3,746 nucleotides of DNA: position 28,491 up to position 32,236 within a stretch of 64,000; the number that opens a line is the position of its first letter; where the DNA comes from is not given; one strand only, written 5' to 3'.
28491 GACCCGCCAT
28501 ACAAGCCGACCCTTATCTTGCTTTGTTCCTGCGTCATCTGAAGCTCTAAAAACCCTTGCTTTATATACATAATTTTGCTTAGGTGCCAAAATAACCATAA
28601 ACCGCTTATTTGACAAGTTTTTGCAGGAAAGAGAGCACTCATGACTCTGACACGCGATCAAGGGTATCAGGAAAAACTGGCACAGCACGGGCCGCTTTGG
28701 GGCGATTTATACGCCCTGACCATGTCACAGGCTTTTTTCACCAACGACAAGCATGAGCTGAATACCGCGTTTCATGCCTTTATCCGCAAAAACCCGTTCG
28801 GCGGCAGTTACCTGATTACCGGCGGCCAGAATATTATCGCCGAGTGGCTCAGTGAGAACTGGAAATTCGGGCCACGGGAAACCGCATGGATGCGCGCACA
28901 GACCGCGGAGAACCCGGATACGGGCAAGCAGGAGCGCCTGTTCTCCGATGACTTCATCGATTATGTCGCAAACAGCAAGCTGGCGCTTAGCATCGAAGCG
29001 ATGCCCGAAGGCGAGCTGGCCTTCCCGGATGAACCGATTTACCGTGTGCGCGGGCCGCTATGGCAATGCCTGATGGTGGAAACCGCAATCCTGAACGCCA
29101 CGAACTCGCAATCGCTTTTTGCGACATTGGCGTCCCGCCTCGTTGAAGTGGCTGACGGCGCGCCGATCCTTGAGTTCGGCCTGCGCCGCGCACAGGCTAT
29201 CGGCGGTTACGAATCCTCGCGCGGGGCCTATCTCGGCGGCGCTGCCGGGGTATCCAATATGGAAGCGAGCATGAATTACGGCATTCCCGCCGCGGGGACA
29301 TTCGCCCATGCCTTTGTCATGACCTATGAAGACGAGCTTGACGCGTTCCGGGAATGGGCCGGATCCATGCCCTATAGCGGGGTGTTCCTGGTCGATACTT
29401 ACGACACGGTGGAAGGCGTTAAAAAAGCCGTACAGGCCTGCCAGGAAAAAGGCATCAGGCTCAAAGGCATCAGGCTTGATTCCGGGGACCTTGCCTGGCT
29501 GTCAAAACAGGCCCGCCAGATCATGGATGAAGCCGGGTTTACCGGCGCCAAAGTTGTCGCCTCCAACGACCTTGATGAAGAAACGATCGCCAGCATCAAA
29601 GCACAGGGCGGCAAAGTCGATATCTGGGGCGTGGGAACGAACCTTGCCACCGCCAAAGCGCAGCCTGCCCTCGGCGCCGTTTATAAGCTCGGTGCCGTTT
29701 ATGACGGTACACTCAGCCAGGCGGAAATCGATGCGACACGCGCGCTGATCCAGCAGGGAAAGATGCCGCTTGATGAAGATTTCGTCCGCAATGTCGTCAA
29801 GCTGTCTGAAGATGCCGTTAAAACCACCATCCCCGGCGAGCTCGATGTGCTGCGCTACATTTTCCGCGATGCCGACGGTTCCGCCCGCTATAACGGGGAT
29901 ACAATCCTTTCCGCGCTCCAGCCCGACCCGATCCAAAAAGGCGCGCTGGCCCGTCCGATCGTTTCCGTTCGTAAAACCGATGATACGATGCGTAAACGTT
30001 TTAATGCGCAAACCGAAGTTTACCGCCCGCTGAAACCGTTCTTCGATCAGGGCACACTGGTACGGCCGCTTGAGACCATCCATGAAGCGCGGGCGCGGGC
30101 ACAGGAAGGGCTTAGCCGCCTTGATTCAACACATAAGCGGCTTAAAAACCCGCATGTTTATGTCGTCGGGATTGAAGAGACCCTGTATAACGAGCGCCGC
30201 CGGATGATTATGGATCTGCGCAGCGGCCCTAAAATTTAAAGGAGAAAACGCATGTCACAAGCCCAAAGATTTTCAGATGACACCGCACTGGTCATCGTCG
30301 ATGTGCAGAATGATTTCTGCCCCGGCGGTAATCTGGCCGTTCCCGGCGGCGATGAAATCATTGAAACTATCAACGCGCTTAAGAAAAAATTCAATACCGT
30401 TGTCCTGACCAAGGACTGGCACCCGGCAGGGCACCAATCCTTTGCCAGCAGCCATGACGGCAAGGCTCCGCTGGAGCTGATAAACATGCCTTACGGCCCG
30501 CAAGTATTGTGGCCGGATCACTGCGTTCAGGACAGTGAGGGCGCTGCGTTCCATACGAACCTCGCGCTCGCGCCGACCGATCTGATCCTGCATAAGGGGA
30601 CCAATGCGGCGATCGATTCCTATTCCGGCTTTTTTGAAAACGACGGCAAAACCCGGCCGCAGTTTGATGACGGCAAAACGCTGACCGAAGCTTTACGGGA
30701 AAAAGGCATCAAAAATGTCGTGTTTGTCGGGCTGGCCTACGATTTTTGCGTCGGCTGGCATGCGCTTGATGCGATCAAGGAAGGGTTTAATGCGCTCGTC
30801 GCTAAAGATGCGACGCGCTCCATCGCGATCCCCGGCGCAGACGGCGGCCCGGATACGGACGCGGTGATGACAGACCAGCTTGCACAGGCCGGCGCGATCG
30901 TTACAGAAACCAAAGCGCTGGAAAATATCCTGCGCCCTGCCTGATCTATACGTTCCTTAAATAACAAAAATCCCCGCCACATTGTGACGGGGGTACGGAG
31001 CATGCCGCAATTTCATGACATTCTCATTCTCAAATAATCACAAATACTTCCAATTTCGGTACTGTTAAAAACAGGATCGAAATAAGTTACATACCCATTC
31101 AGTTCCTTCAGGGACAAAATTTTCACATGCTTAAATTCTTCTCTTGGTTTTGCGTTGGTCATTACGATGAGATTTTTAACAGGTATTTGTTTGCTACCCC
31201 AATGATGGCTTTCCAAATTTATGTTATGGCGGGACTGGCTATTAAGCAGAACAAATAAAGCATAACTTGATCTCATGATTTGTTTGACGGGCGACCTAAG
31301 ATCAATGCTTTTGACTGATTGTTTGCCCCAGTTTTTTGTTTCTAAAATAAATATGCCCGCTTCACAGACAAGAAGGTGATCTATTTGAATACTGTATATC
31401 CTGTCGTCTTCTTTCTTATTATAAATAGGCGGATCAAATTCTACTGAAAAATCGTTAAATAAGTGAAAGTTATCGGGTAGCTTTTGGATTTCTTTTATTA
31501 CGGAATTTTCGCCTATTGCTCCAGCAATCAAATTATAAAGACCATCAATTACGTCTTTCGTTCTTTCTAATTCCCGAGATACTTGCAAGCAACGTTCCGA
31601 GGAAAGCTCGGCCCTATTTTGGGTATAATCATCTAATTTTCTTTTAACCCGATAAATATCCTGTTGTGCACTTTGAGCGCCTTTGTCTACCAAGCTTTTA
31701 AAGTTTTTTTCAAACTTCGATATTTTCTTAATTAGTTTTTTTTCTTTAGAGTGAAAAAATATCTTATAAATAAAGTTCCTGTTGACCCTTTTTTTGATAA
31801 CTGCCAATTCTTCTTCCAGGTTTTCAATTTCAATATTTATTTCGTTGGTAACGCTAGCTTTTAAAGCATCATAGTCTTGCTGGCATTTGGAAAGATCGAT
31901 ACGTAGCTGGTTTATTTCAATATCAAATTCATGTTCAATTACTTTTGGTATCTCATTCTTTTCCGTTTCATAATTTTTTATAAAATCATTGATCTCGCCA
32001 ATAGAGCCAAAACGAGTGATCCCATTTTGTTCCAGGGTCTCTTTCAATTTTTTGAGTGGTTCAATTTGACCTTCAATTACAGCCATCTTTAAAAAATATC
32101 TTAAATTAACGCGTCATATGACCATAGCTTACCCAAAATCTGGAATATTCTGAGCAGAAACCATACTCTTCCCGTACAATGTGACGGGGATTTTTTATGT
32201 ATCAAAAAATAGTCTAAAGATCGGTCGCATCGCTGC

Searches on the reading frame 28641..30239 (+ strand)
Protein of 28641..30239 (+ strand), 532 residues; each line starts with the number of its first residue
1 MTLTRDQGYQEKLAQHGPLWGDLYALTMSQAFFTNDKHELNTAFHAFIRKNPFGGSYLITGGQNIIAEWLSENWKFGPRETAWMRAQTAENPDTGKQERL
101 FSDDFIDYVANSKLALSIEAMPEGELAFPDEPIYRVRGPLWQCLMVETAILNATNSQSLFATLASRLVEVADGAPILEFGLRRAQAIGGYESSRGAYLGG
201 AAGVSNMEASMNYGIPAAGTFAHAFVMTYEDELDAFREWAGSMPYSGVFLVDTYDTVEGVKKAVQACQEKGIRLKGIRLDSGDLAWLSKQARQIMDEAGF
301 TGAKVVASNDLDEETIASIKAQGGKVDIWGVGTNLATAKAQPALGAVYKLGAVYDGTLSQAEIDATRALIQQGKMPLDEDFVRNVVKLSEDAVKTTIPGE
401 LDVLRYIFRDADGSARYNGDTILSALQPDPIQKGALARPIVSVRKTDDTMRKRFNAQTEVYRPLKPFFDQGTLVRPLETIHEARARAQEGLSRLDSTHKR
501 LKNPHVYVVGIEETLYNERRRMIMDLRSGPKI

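Call 23: search_protein_families(library=pfam, proteins=[window:28641-30239:+], max_evalue=0.01)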
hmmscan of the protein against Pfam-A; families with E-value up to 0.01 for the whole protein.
window:28641-30239:+ (532 aa): 4 families
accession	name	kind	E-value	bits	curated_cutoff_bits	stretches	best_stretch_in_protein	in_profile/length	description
PF17767.7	NAPRTase_N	-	1.3e-25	90.6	32.6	1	19-155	1-125/125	Nicotinate phosphoribosyltransferase (NAPRTase) N-terminal domain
PF17956.6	NAPRTase_C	-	1.8e-14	54.6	23.3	1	437-517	30-109/111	Nicotinate phosphoribosyltransferase C-terminal domain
PF04095.22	NAPRTase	-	2e-05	24.9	20.8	1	178-350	5-193/239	Nicotinate phosphoribosyltransferase (NAPRTase) family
PF02749.22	QRPTase_N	-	3.1e-05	24.6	27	1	115-154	40-78/82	Quinolinate phosphoribosyl transferase, N-terminal domain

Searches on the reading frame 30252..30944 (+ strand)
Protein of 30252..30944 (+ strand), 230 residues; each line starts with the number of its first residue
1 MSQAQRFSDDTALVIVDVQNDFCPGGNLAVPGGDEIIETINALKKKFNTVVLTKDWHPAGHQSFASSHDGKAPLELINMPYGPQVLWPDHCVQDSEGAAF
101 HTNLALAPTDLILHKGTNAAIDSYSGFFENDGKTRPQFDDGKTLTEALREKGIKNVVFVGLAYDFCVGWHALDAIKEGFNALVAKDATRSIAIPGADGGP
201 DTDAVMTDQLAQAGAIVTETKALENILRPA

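Call 23: search_protein_families(library=pfam, proteins=[window:30252-30944:+], max_evalue=0.01)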
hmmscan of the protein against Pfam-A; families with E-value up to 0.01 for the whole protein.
window:30252-30944:+ (230 aa): 1 family
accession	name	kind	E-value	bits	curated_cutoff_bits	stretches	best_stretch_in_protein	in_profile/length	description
PF00857.26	Isochorismatase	-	6.1e-26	92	27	1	11-221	1-174/175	Isochorismatase domain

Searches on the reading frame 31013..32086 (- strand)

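Call 23: search_protein_families(library=pfam, proteins=[window:31013-32086:-], max_evalue=0.01)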
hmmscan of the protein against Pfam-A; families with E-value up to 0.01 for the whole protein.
window:31013-32086:- (357 aa): 1 family
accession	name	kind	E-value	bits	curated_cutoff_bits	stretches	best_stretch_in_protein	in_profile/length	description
PF08378.17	NERD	-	3.7e-12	47.2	22.1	1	189-309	2-110/111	Nuclease-related domain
